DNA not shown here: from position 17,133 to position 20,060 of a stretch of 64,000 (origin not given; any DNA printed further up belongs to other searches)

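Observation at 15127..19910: Four-gene membrane/Ca2+ stress cluster (PspA-like, TerD, vWA/TerY-like, P-type Ca2+-ATPase) inside a phage replication arm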

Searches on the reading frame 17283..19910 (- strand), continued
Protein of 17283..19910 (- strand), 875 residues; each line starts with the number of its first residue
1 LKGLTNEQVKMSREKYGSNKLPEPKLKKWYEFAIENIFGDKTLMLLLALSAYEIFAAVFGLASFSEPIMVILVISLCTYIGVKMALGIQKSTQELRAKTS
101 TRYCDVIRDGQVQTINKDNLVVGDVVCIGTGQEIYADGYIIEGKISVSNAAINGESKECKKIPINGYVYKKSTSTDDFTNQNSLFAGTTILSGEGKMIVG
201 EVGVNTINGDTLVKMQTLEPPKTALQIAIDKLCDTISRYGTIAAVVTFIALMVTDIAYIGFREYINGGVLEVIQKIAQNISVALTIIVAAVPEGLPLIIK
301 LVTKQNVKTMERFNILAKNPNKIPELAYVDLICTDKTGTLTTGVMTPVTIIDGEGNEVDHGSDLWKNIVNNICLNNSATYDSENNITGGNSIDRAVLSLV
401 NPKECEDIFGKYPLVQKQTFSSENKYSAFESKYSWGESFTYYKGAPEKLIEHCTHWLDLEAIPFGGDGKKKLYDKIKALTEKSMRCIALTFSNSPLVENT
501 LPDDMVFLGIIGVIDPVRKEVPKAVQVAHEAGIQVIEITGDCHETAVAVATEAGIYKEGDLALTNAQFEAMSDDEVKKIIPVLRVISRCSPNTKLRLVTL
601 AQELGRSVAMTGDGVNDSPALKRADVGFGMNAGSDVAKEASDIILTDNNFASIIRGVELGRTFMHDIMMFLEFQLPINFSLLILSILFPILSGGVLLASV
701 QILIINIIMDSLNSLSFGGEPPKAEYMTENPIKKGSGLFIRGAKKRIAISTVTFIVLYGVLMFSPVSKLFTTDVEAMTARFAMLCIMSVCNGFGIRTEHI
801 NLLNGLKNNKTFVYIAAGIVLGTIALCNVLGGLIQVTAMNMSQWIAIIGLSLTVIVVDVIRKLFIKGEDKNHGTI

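Call 33: search_solved_structures(query=window:17283-19910:-, max_evalue=1e-30, show_alignments=2)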
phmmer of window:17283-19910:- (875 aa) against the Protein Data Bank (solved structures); distinct sequences matched with E-value up to 1e-30: 69 (the best 60 are shown).
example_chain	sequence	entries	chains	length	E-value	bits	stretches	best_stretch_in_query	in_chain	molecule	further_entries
8qmp_A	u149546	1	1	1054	2.1e-89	303.9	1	12-853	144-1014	Calcium-transporting ATPase 8, plasma membrane-type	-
6zhf_A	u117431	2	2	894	1.2e-84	288.2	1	2-861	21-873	Calcium-transporting ATPase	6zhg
9euq_A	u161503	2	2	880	1.8e-84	287.6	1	2-861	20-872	Calcium-transporting ATPase lmo0841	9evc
6zhh_A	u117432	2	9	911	1.3e-82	281.4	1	2-861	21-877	Calcium-transporting ATPase | Calcium-transporting ATPase lmo0841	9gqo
8iww_A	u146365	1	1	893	1.4e-82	281.3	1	36-863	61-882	Calcium-transporting ATPase type 2C member 1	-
8iwp_A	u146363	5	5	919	1.8e-82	281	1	36-863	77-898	Calcium-transporting ATPase type 2C member 1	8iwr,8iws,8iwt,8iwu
7yag_A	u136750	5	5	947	1.9e-82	280.9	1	36-863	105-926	Calcium-transporting ATPase type 2C member 1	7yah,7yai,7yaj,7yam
27qy_A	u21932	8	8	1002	7.1e-80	272.4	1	440-731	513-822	Sarcoplasmic/endoplasmic reticulum calcium ATPase 1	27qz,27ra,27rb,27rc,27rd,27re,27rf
4bew_A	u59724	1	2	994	1.9e-79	271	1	440-731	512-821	SARCOPLASMIC/ENDOPLASMIC RETICULUM CALCIUM ATPASE 1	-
6rb2_A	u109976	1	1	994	1.9e-79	271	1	440-731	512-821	Sarcoplasmic/endoplasmic reticulum calcium ATPase 1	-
1iwo_A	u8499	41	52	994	1.9e-79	271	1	440-731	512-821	Sarcoplasmic/endoplasmic reticulum calcium ATPase 1 | Sarcoplasmic/endoplasmic reticulum calcium ATPase 1a | Sarcoplasmic/endoplasmic reticulum calcium ATPase 1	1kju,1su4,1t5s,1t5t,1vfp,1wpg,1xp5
2dqs_A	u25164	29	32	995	1.9e-79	271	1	440-731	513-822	Sarcoplasmic/endoplasmic reticulum calcium ATPase 1 | SERCA1a | SARCOPLASMIC ENDOPLASMIC RETICULUM CALCIUM ATPASE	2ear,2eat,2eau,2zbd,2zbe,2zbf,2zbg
3w5b_A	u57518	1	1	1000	2e-79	270.9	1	440-731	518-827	SERCA1a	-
8owa_A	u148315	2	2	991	2.1e-79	270.9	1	440-731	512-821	Sarcoplasmic/endoplasmic reticulum calcium ATPase 1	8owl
4nab_A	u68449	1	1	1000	3.9e-79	270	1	440-731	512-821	Sarcoplasmic/endoplasmic reticulum calcium ATPase 1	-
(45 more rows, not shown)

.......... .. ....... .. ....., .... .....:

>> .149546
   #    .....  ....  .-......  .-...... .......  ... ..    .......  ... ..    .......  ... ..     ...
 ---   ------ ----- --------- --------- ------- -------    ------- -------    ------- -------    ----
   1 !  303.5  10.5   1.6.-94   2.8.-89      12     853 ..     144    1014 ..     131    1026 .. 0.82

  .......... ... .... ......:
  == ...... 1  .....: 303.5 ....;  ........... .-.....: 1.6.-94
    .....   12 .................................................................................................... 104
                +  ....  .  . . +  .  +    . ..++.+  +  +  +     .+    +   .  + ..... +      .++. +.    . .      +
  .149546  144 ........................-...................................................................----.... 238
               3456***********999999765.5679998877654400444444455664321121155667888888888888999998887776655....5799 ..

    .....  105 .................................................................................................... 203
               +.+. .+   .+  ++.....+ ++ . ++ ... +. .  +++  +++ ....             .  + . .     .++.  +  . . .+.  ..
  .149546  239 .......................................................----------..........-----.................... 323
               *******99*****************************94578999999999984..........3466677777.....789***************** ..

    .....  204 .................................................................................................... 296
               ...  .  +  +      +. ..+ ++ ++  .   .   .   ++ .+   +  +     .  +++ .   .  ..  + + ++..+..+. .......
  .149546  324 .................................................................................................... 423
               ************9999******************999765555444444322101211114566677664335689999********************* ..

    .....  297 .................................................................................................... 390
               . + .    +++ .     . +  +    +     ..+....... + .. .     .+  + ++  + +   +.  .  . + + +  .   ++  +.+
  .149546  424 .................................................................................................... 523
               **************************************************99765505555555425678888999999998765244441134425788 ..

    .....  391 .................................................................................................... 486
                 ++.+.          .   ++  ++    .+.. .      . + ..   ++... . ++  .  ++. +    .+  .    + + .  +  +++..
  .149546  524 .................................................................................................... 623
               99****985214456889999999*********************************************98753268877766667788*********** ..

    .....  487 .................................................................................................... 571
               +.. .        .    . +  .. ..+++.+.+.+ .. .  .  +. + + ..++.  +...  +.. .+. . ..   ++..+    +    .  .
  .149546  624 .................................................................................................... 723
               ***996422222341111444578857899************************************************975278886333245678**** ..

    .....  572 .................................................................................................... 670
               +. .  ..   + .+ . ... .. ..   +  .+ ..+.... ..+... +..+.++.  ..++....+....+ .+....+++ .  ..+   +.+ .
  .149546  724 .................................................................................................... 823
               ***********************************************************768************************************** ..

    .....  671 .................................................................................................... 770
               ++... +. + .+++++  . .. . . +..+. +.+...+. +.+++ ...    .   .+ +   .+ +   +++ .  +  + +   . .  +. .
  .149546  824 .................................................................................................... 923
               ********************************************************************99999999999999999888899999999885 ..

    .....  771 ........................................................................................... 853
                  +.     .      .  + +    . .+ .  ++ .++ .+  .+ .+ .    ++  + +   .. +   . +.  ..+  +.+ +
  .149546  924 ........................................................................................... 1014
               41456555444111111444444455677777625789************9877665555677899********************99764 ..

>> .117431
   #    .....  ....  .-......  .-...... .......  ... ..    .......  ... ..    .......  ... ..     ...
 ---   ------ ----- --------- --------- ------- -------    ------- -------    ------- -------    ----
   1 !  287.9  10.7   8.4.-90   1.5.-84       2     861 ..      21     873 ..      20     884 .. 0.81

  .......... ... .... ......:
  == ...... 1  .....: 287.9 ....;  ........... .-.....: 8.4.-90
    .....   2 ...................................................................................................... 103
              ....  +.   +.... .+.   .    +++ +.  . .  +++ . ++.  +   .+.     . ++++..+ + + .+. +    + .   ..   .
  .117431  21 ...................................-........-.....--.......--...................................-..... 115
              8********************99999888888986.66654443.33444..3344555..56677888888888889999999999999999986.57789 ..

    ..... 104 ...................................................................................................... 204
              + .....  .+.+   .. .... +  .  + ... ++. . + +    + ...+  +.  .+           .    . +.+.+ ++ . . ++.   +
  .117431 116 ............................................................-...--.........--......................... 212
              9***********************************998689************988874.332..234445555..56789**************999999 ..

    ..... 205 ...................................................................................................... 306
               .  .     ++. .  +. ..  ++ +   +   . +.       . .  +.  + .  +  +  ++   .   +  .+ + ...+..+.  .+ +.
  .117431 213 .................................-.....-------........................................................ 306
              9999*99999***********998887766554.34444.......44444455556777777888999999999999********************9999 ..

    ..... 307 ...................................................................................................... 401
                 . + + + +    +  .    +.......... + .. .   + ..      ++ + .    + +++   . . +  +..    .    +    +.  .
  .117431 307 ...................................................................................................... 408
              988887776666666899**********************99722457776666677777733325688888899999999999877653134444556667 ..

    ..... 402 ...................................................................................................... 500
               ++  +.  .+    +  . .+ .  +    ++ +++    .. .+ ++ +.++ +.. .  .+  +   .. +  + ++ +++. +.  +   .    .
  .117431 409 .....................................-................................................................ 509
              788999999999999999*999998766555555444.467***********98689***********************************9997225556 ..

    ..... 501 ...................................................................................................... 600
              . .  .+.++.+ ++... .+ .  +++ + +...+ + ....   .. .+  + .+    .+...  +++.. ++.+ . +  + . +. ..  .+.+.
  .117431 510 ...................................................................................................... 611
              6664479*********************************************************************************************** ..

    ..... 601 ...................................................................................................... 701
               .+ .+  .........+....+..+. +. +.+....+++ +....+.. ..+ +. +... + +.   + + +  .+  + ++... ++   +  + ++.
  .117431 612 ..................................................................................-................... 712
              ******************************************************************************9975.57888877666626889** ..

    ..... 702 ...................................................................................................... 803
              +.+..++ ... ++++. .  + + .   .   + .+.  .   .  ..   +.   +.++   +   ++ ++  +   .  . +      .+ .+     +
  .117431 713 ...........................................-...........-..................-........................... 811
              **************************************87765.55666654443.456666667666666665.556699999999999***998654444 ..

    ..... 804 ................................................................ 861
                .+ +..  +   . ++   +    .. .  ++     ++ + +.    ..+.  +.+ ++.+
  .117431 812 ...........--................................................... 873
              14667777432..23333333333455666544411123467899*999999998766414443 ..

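Call 63: search_protein_families(library=pfam, proteins=[L017:12811-13389:+, L017:13408-13983:+, L017:13996-14577:+, L017:14587-15336:+], max_evalue=0.1)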
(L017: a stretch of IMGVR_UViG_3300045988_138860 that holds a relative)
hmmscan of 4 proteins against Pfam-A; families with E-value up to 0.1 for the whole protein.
L017:12811-13389:+ (192 aa): 1 family
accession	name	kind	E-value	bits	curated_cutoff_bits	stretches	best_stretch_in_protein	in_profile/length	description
PF02342.23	TerD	-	1.8e-74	249.7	25.3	1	1-188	1-187/187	TerD domain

L017:13408-13983:+ (191 aa): 1 family
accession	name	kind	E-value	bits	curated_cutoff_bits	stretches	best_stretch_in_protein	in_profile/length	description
PF02342.23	TerD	-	6.2e-68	228.4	25.3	1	1-190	1-187/187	TerD domain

L017:13996-14577:+ (193 aa): 1 family
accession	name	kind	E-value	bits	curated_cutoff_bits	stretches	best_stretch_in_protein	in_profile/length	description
PF02342.23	TerD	-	1.3e-83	279.5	25.3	1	1-188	1-187/187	TerD domain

L017:14587-15336:+ (249 aa): 1 family
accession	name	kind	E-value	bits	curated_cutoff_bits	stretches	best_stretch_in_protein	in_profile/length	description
PF04012.17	PspA_IM30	-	1e-05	25.7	33.9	1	52-247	26-219/220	PspA/IM30 family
